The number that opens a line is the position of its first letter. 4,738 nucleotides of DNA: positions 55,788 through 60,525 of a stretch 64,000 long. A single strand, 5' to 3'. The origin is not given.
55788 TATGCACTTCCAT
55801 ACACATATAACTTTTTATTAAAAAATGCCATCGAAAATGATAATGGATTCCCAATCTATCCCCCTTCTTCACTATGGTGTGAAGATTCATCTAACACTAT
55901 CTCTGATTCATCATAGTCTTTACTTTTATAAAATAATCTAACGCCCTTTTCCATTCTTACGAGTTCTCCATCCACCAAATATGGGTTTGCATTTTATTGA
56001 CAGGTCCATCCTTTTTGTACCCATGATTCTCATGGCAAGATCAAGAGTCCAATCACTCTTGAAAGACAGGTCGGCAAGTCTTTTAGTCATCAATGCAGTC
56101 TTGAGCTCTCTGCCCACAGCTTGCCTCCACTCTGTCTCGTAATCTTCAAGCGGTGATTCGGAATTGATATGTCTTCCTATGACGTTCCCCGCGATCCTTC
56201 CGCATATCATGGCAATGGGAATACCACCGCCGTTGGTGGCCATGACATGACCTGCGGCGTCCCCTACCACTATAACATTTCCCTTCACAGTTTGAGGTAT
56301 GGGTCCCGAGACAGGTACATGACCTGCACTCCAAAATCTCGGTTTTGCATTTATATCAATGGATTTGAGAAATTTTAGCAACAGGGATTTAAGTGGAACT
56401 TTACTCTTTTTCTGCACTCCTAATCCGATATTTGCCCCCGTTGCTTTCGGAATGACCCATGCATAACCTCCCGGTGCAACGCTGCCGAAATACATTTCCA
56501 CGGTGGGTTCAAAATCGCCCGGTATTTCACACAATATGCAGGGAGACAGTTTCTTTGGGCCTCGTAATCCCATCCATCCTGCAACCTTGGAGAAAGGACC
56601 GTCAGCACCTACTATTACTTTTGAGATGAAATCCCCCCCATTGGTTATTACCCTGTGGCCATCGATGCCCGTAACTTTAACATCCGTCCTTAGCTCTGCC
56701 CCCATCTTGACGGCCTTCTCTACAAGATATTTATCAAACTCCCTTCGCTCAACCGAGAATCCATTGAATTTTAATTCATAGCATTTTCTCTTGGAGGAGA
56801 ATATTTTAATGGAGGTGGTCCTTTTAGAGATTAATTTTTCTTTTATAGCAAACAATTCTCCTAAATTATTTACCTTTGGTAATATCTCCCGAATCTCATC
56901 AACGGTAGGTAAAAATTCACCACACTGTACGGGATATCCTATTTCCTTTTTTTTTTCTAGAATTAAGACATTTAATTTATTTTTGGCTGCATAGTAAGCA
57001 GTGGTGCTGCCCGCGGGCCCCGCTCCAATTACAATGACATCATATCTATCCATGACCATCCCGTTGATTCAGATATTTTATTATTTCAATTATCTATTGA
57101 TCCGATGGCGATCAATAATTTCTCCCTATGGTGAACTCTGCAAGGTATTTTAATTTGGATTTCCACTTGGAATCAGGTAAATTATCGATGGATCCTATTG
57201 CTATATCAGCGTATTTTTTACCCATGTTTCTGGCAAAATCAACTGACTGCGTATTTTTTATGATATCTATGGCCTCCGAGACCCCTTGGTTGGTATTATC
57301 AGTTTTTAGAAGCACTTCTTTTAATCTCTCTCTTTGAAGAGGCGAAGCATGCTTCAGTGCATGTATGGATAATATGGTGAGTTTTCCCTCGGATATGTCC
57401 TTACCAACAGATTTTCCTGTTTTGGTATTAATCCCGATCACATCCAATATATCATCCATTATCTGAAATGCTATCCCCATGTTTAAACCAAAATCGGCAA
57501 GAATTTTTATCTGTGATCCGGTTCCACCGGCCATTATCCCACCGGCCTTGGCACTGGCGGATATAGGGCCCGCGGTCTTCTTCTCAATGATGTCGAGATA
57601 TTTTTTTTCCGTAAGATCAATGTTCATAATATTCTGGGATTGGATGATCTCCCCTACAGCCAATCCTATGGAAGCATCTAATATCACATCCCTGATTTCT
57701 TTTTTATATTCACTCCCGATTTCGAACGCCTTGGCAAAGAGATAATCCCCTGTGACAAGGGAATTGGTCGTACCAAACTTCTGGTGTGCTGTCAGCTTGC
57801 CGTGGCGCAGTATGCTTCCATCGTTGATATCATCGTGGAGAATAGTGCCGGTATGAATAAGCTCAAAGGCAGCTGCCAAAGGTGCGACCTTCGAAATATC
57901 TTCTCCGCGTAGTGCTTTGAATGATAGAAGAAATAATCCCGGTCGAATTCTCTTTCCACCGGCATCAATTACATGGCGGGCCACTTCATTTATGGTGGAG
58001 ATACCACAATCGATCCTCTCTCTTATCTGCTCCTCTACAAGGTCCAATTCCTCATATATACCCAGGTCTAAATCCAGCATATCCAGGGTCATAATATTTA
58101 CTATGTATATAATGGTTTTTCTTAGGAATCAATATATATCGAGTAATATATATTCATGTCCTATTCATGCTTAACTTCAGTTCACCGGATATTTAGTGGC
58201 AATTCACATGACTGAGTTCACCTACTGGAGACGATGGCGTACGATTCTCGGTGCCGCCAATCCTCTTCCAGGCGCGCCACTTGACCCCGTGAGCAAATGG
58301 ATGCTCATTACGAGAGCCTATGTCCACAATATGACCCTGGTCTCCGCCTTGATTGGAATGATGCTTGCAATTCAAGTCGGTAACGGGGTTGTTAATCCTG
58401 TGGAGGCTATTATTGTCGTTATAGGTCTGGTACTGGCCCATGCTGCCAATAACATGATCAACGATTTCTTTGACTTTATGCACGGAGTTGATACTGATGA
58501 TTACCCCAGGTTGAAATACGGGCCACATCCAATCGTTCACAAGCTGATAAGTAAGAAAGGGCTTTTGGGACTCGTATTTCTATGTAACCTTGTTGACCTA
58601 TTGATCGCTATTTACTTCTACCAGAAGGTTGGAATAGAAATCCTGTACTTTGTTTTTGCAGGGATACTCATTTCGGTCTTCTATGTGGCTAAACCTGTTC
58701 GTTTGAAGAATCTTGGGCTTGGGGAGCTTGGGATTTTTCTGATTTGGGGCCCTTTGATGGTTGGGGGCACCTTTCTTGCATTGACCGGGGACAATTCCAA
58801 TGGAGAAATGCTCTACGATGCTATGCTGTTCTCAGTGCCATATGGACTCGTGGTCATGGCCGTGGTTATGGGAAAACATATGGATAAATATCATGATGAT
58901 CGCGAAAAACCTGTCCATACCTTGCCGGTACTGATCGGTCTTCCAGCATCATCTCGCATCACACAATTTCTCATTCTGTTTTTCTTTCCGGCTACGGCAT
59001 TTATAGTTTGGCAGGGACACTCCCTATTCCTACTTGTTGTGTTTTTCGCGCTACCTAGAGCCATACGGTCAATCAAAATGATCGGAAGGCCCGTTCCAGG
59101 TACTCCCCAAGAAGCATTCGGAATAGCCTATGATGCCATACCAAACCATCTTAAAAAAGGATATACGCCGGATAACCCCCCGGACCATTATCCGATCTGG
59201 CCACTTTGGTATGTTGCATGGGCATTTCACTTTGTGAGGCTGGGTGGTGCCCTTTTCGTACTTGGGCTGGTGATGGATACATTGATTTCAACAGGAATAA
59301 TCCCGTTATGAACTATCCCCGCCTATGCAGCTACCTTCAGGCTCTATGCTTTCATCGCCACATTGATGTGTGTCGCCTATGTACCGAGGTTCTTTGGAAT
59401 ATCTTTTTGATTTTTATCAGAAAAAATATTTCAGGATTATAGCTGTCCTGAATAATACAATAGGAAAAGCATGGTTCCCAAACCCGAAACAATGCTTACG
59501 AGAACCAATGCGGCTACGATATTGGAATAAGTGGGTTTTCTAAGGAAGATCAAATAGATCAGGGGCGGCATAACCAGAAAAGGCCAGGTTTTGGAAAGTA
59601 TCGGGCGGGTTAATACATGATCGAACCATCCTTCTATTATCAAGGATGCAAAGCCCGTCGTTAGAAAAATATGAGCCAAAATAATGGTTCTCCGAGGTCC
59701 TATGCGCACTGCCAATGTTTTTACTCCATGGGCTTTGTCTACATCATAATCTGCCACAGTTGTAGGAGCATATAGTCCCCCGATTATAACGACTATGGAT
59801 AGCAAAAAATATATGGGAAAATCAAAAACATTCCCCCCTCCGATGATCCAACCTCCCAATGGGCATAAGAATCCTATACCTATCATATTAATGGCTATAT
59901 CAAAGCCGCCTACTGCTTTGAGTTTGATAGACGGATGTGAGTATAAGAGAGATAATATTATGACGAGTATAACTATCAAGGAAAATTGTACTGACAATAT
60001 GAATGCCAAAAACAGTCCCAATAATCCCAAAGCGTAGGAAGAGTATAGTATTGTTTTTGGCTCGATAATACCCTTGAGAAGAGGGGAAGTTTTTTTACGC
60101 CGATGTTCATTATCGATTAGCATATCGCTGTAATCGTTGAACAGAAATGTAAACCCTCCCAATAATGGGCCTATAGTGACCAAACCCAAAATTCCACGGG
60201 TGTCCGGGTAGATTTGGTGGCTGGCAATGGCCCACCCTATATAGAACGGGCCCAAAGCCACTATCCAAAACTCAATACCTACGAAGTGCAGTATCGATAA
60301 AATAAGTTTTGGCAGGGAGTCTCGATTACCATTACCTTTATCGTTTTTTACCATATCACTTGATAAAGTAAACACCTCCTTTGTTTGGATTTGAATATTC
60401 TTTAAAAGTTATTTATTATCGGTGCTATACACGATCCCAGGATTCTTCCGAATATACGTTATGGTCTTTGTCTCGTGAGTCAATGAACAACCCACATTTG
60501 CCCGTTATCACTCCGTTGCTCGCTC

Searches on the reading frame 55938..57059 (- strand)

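Call 19: search_protein_families(library=pfam, proteins=[window:55938-57059:-], max_evalue=0.001)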
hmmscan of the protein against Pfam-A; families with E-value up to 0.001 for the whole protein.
window:55938-57059:- (373 aa): 13 families
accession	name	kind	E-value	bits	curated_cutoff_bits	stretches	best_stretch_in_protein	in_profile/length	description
PF01266.30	DAO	-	3e-14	53.7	27.9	2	7-41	1-35/353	FAD dependent oxidoreductase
PF22578.2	GGR_cat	-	1.2e-10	41.6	27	1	186-234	19-71/88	Geranylgeranyl reductase catalytic domain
PF01494.25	FAD_binding_3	-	1.1e-07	31.8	22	0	6-38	2-34/349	FAD binding domain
PF13450.12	NAD_binding_8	-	3.2e-07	31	21.9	1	10-41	1-32/68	NAD(P)-binding Rossmann-like domain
PF07992.20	Pyr_redox_2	-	3.3e-07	30.5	26.1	1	6-84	1-67/291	Pyridine nucleotide-disulphide oxidoreductase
PF01946.23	Thi4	-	4.7e-07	29.7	26.2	1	6-41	18-54/235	Thi4 family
PF13738.12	Pyr_redox_3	-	1.7e-06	27.9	30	1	9-39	1-31/305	Pyridine nucleotide-disulphide oxidoreductase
PF03486.20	HI0933_like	-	2e-06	27.9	50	1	7-42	2-37/244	HI0933-like protein Rossmann domain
PF05834.18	Lycopene_cycl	-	3.5e-06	26.8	23.4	0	7-43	1-39/380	Lycopene cyclase protein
PF00890.30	FAD_binding_2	-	8.1e-06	25.7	20.4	1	7-40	1-34/414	FAD binding domain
PF12831.13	FAD_oxidored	-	2.9e-05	24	27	1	7-41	1-35/416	FAD dependent oxidoreductase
PF01134.28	GIDA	-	4.2e-05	23.2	22.1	1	7-39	1-34/391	Glucose inhibited division protein A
PF04820.20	Trp_halogenase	-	0.00072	19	21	0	7-59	1-53/458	Tryptophan halogenase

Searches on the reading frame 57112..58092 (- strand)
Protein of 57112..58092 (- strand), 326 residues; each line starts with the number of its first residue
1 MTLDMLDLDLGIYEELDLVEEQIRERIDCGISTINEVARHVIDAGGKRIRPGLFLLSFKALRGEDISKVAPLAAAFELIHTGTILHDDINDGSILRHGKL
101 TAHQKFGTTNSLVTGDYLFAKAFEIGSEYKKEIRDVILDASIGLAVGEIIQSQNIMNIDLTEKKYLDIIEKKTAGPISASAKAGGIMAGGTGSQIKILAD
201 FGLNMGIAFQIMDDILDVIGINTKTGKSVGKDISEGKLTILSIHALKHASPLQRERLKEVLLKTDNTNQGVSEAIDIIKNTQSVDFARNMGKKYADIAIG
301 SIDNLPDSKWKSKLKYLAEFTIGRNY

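Call 19: search_protein_families(library=pfam, proteins=[window:57112-58092:-], max_evalue=0.001)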
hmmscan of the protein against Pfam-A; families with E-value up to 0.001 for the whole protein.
window:57112-58092:- (326 aa): 1 family
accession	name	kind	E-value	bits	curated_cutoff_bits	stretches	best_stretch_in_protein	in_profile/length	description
PF00348.22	polyprenyl_synt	-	1.5e-67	227.9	27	1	33-277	3-250/251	Polyprenyl synthetase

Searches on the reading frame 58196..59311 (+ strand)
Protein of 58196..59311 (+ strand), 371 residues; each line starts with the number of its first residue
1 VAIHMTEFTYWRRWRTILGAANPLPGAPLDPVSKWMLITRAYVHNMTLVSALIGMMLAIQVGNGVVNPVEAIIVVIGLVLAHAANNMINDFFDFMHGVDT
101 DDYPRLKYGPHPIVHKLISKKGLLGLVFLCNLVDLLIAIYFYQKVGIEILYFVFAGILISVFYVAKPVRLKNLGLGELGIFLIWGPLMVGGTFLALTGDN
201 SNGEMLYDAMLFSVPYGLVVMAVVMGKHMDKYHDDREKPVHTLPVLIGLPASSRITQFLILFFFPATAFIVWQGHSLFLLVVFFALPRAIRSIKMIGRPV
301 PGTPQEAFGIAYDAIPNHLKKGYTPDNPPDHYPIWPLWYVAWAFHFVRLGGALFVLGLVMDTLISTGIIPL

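Call 19: search_protein_families(library=pfam, proteins=[window:58196-59311:+], max_evalue=0.001)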
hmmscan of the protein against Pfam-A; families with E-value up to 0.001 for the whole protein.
window:58196-59311:+ (371 aa): 1 family
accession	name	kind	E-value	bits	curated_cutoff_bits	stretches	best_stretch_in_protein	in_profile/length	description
PF01040.23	UbiA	-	1.3e-23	84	34.2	1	48-308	2-244/250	UbiA prenyltransferase family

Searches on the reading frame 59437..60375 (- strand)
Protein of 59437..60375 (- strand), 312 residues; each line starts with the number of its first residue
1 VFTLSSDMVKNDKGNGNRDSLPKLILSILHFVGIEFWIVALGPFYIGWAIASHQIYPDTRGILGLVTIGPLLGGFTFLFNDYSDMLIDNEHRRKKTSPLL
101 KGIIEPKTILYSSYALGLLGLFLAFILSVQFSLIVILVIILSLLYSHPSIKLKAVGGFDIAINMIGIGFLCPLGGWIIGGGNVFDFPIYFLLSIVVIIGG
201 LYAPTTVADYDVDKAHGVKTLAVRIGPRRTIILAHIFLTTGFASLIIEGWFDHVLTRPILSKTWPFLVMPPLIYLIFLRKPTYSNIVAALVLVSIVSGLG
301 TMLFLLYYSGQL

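Call 19: search_protein_families(library=pfam, proteins=[window:59437-60375:-], max_evalue=0.001)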
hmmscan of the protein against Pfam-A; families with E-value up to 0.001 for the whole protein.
window:59437-60375:- (312 aa): 1 family
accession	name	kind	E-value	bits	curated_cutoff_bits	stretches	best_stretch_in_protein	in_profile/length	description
PF01040.23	UbiA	-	2e-27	96.5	34.2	1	41-253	2-201/250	UbiA prenyltransferase family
